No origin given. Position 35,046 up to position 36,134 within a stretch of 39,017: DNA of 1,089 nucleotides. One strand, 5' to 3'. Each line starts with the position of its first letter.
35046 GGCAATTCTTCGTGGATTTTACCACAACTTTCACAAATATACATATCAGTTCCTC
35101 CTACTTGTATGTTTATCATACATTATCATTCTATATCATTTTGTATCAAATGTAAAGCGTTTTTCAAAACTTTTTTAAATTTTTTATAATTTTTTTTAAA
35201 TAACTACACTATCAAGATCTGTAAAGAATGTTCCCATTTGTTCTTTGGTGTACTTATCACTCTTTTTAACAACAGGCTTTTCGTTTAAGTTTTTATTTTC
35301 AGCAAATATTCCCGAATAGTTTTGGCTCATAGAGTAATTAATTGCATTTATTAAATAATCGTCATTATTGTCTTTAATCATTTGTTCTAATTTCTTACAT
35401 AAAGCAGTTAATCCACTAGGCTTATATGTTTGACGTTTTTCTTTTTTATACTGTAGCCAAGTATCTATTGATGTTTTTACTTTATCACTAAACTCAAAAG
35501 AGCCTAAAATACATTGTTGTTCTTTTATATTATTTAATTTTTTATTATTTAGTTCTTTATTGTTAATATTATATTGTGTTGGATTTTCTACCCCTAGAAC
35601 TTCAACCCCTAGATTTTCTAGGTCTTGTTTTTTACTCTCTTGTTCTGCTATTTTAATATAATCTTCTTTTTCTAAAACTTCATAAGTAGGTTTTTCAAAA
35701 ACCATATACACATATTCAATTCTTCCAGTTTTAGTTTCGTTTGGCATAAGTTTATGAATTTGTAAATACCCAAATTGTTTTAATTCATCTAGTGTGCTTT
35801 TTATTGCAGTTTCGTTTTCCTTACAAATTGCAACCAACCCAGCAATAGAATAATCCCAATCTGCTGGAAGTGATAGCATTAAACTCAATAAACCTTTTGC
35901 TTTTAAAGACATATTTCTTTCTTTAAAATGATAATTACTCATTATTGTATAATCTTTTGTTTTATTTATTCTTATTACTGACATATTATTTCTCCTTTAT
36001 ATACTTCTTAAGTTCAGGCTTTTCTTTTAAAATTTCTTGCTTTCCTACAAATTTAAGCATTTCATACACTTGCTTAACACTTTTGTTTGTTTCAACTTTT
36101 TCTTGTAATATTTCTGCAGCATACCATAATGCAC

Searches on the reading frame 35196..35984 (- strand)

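Call 10: search_protein_families(library=phrogs, proteins=[window:35196-35984:-], max_evalue=0.001)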
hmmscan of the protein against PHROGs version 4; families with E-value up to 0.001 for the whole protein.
window:35196-35984:- (262 aa): 11 families
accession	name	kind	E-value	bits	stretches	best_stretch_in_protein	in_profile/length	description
phrog_4707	-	DNA, RNA and nucleotide metabolism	2e-21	77.9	1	3-178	7-192/409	replication initiation protein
phrog_11718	-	unknown function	7.6e-13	49.7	1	1-103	1-103/105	-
phrog_428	-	DNA, RNA and nucleotide metabolism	8.7e-12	45.9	1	1-191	79-253/455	replication initiation protein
phrog_186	-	DNA, RNA and nucleotide metabolism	1.8e-11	45.3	1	1-222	11-216/308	DnaD-like helicase loader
phrog_1456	-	DNA, RNA and nucleotide metabolism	3.6e-11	43.7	1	2-99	3-96/365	DNA binding protein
phrog_22134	-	unknown function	1.1e-10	42.7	1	16-99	3-85/262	-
phrog_23842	-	unknown function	2.3e-09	37.9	1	7-149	20-154/317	-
phrog_37920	-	DNA, RNA and nucleotide metabolism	8.5e-08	32.7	1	11-101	11-98/245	HTH DNA binding protein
phrog_27492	-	unknown function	2.9e-06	28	1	3-162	15-178/304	-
phrog_4221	-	DNA, RNA and nucleotide metabolism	8.1e-06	26.3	1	9-156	10-155/325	replication initiation protein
phrog_270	-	DNA, RNA and nucleotide metabolism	0.00047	20.6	1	6-152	26-164/383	replication initiation protein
